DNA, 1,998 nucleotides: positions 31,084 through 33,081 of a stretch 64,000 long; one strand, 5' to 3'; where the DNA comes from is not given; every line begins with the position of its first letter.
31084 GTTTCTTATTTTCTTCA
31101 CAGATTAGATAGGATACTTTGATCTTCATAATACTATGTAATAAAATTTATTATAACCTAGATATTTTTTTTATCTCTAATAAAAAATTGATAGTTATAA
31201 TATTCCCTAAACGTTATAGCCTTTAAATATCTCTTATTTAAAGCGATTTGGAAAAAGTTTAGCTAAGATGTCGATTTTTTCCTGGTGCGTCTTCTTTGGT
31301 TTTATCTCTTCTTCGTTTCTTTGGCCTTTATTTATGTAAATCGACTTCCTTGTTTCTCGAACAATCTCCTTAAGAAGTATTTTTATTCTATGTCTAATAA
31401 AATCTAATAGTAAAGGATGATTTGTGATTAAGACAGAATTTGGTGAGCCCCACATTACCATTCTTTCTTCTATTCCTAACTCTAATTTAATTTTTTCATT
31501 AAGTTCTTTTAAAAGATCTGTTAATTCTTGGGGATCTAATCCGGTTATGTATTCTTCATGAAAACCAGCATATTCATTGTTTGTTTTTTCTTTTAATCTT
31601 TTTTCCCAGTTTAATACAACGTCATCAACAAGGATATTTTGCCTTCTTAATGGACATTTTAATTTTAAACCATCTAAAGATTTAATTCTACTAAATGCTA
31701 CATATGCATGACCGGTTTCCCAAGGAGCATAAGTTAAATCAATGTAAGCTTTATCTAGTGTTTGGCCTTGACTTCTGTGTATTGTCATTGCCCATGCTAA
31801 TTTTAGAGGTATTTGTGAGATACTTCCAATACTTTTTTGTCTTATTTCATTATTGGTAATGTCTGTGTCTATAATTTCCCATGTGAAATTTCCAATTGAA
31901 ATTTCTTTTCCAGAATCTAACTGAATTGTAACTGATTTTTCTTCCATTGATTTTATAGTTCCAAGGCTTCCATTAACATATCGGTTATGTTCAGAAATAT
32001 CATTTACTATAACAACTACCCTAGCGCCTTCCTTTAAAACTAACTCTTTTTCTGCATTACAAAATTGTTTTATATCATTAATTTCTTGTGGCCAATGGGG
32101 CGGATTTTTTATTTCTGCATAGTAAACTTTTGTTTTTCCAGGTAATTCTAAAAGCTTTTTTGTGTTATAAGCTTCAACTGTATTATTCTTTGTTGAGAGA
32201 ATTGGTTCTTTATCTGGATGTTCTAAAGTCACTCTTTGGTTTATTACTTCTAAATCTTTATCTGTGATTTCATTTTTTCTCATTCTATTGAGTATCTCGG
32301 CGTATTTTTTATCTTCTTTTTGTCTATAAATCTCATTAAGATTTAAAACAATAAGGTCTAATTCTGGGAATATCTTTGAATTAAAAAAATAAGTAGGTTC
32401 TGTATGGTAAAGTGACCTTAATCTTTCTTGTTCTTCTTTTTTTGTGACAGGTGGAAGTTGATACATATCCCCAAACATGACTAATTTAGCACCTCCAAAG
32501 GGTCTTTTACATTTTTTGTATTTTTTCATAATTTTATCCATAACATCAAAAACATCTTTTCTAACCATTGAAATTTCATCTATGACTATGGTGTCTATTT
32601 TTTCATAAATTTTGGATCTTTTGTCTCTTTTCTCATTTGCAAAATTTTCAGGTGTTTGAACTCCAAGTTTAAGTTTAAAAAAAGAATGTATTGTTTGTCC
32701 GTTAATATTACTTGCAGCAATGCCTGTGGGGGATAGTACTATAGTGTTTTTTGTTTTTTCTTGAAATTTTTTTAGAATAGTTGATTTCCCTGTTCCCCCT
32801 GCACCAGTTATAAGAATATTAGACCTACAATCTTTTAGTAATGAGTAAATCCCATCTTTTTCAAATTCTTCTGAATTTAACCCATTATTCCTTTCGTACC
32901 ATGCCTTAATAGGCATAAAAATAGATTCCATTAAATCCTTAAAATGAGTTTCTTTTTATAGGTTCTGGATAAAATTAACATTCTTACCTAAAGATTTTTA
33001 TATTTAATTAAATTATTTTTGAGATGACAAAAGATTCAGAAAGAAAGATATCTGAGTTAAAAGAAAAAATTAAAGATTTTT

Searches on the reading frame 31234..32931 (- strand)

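Call 19: search_protein_families(library=ncbifam, proteins=[window:31234-32931:-], max_evalue=0.00001)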
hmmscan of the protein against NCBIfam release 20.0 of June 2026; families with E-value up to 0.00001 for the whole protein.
window:31234-32931:- (565 aa): 5 families
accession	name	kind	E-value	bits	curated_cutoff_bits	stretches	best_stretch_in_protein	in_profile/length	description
TIGR01448.2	helicase_RecD2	equivalog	3.3e-21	75.1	500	2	12-162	309-450/713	SF1B family DNA helicase RecD2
TIGR02768.1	TraA_Ti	equivalog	2.1e-16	59.4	590.45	1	282-417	598-708/751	Ti-type conjugative transfer relaxase TraA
TIGR01447.1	recD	equivalog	8.1e-13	47.8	310.15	1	39-175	166-317/597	exodeoxyribonuclease V subunit alpha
NF010464.0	PRK13889.1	subfamily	6.6e-10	37.5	1015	0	301-417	603-694/992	conjugal transfer relaxase TraA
TIGR01618.1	phage_P_loop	hypoth_equivalog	8.8e-06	25.5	138.75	0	33-138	9-108/220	phage nucleotide-binding protein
